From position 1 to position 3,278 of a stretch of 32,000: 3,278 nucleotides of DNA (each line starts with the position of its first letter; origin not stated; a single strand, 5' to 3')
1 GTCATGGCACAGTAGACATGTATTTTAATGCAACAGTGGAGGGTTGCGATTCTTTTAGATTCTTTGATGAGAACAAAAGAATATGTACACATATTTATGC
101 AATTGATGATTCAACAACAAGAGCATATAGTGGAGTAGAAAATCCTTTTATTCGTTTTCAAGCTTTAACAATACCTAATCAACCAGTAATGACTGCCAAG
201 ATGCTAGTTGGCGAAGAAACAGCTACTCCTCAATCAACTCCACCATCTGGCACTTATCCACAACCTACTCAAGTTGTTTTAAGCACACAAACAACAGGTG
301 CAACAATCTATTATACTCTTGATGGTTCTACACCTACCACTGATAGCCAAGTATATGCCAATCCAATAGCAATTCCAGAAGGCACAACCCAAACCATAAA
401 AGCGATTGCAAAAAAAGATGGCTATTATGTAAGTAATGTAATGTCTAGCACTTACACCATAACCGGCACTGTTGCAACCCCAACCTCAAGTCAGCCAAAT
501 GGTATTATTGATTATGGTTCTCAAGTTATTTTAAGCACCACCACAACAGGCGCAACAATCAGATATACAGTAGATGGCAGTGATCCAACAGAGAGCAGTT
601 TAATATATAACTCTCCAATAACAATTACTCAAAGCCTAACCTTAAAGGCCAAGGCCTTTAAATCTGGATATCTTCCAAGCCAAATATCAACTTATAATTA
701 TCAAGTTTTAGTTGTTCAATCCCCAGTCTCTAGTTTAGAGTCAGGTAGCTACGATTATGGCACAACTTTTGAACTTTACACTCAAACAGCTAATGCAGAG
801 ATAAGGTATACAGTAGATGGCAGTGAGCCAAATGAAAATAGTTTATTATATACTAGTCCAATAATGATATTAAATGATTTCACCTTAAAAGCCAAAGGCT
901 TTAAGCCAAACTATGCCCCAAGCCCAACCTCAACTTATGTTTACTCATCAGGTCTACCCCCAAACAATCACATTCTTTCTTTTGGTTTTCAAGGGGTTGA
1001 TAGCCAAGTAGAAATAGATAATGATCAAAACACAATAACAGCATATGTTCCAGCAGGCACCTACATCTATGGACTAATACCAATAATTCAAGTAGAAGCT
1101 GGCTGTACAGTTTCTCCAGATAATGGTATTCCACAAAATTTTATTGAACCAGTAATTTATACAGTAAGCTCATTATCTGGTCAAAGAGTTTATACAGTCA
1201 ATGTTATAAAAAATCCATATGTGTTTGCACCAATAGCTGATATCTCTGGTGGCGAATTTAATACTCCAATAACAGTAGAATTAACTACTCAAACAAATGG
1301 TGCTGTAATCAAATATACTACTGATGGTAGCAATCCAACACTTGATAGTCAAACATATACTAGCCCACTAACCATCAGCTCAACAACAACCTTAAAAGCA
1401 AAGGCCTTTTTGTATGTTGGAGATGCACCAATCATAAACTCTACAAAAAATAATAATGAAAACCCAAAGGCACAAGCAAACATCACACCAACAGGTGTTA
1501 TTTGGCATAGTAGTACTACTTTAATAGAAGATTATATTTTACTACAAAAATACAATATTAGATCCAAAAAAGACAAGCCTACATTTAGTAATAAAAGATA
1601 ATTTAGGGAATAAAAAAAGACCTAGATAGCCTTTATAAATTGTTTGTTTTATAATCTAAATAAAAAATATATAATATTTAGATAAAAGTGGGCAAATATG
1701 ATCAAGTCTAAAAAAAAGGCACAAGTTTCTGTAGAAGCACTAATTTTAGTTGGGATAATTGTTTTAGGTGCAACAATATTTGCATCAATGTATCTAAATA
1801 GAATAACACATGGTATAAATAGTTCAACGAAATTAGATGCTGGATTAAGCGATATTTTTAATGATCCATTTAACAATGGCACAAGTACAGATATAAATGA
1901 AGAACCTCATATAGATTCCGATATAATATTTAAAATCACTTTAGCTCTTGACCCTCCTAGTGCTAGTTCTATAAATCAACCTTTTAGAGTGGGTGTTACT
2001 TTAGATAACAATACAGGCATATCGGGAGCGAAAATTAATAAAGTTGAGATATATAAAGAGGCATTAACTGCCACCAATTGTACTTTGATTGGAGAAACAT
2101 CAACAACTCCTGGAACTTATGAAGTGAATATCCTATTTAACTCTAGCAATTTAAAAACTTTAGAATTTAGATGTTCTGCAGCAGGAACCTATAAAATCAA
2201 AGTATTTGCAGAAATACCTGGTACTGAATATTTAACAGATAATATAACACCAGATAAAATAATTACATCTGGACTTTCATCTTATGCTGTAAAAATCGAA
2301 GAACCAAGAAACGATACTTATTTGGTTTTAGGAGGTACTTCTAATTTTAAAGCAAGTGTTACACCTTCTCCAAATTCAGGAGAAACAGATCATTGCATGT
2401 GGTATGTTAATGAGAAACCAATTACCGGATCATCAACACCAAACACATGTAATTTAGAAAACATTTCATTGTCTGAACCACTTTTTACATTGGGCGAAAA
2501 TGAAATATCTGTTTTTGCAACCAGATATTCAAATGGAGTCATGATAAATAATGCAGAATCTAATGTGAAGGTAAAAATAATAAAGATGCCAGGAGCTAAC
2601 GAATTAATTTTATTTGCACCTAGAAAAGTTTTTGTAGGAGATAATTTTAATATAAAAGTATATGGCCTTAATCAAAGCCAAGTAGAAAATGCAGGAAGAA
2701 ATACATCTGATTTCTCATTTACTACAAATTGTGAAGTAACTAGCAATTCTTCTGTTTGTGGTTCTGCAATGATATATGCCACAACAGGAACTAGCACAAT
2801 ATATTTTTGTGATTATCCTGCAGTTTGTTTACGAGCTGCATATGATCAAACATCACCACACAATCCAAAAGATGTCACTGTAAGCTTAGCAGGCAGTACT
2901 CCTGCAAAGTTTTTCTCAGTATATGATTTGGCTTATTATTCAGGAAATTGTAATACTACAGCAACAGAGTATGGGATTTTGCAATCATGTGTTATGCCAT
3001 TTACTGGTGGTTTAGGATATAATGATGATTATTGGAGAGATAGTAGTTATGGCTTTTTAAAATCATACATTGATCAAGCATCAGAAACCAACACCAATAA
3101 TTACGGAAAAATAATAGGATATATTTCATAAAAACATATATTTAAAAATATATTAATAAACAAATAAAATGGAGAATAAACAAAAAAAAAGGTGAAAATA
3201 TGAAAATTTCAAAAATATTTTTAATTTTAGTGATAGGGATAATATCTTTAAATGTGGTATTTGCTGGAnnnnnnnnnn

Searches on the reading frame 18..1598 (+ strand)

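Call 56: search_protein_families(library=pfam, proteins=[window:18-1598:+], max_evalue=0.001)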
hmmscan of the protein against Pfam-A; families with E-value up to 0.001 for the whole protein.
window:18-1598:+ (527 aa): 3 families
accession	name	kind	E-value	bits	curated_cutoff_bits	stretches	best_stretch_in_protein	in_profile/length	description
PF13290.12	CHB_HEX_C_1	-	1.3e-74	246.5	22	4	75-142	1-66/67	Chitobiase/beta-hexosaminidase C-terminal domain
PF13287.12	Fn3_assoc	-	2.2e-61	204.2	23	4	86-146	1-59/59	Fn3 associated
PF03174.19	CHB_HEX_C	-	7e-09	36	23.6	0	173-215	29-69/76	Chitobiase/beta-hexosaminidase C-terminal domain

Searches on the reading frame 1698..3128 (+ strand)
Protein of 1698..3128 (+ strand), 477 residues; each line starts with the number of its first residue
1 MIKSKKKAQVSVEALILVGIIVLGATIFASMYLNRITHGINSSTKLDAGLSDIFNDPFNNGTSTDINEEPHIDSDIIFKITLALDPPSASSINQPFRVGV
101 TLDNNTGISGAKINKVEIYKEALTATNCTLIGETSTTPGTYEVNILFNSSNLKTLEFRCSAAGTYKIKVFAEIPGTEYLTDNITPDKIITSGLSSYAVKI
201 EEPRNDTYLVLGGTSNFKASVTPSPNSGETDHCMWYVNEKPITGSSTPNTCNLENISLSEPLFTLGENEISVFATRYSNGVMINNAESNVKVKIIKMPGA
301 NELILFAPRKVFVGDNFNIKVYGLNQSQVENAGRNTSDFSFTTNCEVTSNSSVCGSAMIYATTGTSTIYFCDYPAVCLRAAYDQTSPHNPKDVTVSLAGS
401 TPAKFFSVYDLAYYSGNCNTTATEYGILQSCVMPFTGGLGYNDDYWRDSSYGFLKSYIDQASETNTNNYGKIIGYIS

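Call 3: search_protein_families(library=pfam, proteins=[window:1698-3128:+], max_evalue=1)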
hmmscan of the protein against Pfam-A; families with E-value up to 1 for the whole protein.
window:1698-3128:+ (477 aa): 3 families
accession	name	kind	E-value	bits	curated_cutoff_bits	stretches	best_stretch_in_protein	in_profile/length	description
PF07550.17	Shr-like_HID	-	0.0012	19.7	22.3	1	250-279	42-74/82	Heme-binding protein Shr-like, Hb-interacting domain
PF04021.17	Class_IIIsignal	-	0.0021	18.4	23.7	1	6-32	1-27/27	Class III signal peptide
PF23265.1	Ig-like_KY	-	0.089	13.4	27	1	149-177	77-105/129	KY-like, immunoglobulin-like domain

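Call 4: search_protein_families(library=ncbifam, proteins=[window:1698-3128:+], max_evalue=1)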
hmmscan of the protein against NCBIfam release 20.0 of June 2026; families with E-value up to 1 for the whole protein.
window:1698-3128:+ (477 aa): 1 family
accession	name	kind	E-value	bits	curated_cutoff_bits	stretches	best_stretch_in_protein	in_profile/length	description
TIGR04205.1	classIII_w_PIP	hypoth_equivalog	0.013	15.5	65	1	7-42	2-37/67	class III signal peptide domain-containing protein, archaeosortase D/PIP-CTERM system-associated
